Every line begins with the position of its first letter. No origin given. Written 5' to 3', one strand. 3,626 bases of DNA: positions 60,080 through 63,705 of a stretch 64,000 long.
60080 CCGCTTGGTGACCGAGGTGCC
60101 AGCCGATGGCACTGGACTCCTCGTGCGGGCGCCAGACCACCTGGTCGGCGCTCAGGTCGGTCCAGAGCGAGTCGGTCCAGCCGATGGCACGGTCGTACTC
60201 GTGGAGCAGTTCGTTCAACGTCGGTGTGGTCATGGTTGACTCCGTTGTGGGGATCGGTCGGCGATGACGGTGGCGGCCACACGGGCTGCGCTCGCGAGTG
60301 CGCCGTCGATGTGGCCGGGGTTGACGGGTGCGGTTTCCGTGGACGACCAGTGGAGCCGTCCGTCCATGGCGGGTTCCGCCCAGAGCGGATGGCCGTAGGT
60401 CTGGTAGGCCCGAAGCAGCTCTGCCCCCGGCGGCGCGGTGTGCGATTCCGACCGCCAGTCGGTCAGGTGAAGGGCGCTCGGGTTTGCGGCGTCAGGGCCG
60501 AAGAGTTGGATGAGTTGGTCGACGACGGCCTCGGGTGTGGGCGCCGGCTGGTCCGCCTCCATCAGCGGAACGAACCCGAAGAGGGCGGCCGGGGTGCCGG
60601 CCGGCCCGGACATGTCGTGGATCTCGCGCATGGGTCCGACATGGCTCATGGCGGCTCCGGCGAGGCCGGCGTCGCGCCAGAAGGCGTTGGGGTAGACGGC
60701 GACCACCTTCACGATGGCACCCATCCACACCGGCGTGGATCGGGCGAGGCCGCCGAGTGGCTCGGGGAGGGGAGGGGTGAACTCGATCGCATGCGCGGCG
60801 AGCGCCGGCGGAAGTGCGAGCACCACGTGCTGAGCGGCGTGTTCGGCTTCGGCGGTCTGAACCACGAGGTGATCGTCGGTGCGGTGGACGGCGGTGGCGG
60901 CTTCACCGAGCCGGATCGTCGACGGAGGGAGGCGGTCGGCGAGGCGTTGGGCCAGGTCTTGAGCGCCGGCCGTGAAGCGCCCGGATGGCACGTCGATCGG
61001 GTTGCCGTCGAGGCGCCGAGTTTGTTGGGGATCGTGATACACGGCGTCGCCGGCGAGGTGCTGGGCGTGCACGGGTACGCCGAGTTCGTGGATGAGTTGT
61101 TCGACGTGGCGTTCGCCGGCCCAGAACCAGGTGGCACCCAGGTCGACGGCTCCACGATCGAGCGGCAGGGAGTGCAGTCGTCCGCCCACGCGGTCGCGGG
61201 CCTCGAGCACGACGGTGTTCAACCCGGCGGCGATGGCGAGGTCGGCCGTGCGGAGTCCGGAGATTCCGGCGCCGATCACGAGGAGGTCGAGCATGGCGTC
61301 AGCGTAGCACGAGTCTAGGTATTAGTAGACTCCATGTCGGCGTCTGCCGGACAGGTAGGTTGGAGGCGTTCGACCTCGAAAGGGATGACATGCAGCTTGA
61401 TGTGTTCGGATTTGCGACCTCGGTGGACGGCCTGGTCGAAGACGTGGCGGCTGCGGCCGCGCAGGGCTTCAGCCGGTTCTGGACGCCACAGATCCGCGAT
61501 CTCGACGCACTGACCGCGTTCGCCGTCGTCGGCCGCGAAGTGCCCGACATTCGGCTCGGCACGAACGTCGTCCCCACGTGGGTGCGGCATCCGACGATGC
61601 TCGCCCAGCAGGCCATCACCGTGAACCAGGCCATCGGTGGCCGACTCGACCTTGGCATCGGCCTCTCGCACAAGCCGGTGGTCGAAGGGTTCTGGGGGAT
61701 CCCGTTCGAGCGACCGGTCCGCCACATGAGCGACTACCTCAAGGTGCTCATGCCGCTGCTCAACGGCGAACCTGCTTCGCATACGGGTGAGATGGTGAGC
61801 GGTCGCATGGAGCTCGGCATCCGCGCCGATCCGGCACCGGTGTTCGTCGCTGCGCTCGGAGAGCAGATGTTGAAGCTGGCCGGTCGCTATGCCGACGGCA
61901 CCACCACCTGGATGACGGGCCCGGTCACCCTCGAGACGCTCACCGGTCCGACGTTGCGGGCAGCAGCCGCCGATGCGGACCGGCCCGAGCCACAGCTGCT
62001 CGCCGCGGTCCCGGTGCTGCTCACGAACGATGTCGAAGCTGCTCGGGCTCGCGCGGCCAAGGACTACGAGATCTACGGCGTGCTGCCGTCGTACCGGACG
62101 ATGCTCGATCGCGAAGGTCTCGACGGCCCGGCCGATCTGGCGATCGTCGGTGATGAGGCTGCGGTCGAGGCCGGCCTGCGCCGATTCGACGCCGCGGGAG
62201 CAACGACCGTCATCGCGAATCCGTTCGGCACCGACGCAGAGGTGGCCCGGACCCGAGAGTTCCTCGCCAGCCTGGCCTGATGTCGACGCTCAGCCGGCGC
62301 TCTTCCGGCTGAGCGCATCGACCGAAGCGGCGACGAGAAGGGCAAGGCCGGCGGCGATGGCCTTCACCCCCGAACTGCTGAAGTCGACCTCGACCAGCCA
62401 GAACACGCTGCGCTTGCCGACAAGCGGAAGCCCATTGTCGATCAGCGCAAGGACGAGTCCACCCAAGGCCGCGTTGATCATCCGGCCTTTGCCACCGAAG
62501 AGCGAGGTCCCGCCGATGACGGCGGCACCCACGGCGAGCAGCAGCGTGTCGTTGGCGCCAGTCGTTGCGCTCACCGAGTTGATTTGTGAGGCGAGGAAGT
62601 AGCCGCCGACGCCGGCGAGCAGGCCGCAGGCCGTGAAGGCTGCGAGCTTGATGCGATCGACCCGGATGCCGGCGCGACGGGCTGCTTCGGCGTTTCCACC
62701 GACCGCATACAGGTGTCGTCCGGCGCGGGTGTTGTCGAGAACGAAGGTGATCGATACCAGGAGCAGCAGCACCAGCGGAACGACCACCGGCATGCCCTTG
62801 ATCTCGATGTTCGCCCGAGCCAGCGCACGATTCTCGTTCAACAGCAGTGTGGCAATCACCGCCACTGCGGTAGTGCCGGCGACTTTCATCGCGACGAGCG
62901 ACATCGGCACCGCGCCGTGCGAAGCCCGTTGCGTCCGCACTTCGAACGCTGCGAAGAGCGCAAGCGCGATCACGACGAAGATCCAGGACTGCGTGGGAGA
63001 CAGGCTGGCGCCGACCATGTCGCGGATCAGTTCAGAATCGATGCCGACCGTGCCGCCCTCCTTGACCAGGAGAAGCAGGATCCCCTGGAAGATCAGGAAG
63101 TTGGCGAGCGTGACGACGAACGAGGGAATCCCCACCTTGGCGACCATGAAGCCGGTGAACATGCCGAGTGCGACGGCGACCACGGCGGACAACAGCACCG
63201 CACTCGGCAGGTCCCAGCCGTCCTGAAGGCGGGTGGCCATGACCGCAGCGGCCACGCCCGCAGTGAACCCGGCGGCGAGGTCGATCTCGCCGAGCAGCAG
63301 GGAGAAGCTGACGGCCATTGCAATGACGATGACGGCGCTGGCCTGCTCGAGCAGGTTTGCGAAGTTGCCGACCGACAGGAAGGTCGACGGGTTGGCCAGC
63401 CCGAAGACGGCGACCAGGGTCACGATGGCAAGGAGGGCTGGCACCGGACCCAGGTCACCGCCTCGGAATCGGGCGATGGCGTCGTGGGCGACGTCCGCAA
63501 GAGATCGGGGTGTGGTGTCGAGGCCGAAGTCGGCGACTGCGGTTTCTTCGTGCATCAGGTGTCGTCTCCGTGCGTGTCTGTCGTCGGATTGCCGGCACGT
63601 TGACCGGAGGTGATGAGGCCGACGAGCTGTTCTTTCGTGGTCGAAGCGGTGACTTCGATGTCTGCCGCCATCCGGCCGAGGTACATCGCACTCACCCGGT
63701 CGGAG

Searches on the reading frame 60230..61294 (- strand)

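Call 88: search_protein_families(library=pfam, proteins=[window:60230-61294:-], max_evalue=0.001)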
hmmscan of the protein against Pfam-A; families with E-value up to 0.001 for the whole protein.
window:60230-61294:- (354 aa): 3 families
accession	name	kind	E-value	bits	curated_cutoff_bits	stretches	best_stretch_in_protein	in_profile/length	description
PF01593.30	Amino_oxidase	-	2.7e-40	139.5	19.8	2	108-344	200-443/443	Flavin containing amine oxidoreductase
PF13450.12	NAD_binding_8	-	3e-12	47.1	21.9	1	6-71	1-68/68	NAD(P)-binding Rossmann-like domain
PF00890.30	FAD_binding_2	-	0.00027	20.7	20.4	1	3-41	1-39/414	FAD binding domain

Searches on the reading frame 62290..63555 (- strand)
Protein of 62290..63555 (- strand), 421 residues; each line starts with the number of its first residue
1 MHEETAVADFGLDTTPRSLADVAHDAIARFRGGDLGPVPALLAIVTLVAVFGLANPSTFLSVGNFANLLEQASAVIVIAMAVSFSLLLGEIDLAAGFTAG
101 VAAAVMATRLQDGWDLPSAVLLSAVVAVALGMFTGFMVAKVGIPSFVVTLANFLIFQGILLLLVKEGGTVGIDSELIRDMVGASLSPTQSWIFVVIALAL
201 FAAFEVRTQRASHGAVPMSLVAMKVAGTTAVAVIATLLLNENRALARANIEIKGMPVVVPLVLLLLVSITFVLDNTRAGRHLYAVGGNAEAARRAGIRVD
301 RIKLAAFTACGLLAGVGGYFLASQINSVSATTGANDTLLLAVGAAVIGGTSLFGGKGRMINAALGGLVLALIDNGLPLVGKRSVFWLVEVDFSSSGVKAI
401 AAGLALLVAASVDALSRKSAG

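Call 88: search_protein_families(library=pfam, proteins=[window:62290-63555:-], max_evalue=0.001)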
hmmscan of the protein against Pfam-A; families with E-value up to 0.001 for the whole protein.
window:62290-63555:- (421 aa): 1 family
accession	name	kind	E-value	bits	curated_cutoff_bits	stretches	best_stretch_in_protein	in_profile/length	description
PF02653.21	BPD_transp_2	-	2.1e-32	112.7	26.8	1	65-381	2-252/269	Branched-chain amino acid transport system / permease component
